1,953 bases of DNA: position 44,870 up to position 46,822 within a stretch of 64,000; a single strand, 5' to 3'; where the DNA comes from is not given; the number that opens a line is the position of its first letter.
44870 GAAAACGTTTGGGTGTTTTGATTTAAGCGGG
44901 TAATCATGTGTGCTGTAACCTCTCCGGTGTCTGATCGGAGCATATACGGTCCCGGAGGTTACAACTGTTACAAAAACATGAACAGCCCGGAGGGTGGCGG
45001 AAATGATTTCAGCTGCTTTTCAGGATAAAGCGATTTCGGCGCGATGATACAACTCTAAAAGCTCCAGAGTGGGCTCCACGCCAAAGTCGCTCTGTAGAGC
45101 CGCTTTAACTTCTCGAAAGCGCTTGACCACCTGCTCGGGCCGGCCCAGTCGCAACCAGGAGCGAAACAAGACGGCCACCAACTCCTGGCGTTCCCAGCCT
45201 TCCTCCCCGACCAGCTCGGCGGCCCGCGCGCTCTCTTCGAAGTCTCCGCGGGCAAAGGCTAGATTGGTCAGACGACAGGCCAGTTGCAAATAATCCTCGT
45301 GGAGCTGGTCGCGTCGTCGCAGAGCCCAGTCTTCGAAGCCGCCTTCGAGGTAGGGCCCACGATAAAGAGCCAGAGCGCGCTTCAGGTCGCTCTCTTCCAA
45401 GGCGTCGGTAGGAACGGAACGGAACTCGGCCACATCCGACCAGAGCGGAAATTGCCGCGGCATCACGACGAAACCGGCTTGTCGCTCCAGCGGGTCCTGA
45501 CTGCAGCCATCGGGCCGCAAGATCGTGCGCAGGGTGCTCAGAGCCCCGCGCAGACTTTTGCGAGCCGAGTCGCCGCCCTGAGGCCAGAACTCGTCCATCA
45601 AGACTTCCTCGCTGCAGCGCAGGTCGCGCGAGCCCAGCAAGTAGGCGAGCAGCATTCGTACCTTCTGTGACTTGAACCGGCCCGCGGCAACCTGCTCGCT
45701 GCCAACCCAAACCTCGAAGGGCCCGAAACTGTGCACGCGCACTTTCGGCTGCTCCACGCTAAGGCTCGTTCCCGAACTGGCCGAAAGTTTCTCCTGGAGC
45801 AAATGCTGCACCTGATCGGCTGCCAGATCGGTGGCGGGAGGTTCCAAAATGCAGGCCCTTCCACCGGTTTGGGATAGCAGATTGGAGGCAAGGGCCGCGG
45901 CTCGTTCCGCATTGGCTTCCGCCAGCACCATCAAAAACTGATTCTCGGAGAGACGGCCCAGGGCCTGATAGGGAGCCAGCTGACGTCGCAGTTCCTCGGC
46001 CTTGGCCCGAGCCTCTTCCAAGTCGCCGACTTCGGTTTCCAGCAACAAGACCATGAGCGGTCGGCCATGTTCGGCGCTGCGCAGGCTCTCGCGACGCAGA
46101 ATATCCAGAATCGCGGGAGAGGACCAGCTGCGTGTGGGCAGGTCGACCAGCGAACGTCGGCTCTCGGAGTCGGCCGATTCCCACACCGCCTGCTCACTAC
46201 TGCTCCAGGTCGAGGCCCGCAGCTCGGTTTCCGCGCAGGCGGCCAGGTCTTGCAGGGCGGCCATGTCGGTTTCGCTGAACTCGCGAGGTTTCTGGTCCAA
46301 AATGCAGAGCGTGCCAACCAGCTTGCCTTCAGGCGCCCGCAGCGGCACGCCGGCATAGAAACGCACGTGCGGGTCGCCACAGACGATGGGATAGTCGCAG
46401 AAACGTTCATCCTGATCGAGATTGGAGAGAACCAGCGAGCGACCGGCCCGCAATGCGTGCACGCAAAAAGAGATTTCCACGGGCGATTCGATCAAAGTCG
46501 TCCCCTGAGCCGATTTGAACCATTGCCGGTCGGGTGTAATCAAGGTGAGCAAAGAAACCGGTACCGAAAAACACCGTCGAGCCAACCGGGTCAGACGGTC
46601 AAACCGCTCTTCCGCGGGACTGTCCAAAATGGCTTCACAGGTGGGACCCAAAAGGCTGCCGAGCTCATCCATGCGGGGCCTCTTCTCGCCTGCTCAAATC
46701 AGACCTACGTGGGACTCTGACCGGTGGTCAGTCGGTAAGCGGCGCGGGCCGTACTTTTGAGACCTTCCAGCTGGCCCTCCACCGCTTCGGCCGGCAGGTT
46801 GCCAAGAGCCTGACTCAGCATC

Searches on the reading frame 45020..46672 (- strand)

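Call 64: search_protein_families(library=pfam, proteins=[window:45020-46672:-], max_evalue=0.0001)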
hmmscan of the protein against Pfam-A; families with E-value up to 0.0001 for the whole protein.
window:45020-46672:- (550 aa): 3 families
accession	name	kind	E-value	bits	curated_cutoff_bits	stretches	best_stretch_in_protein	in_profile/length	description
PF01590.32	GAF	-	2.1e-19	70.8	22.4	1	21-149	3-131/133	GAF domain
PF13185.12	GAF_2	-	5.4e-12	46.5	28.6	1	21-145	5-129/136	GAF domain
PF03704.23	BTAD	-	3.2e-11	44.2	22.1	1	429-544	28-144/146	Bacterial transcriptional activator domain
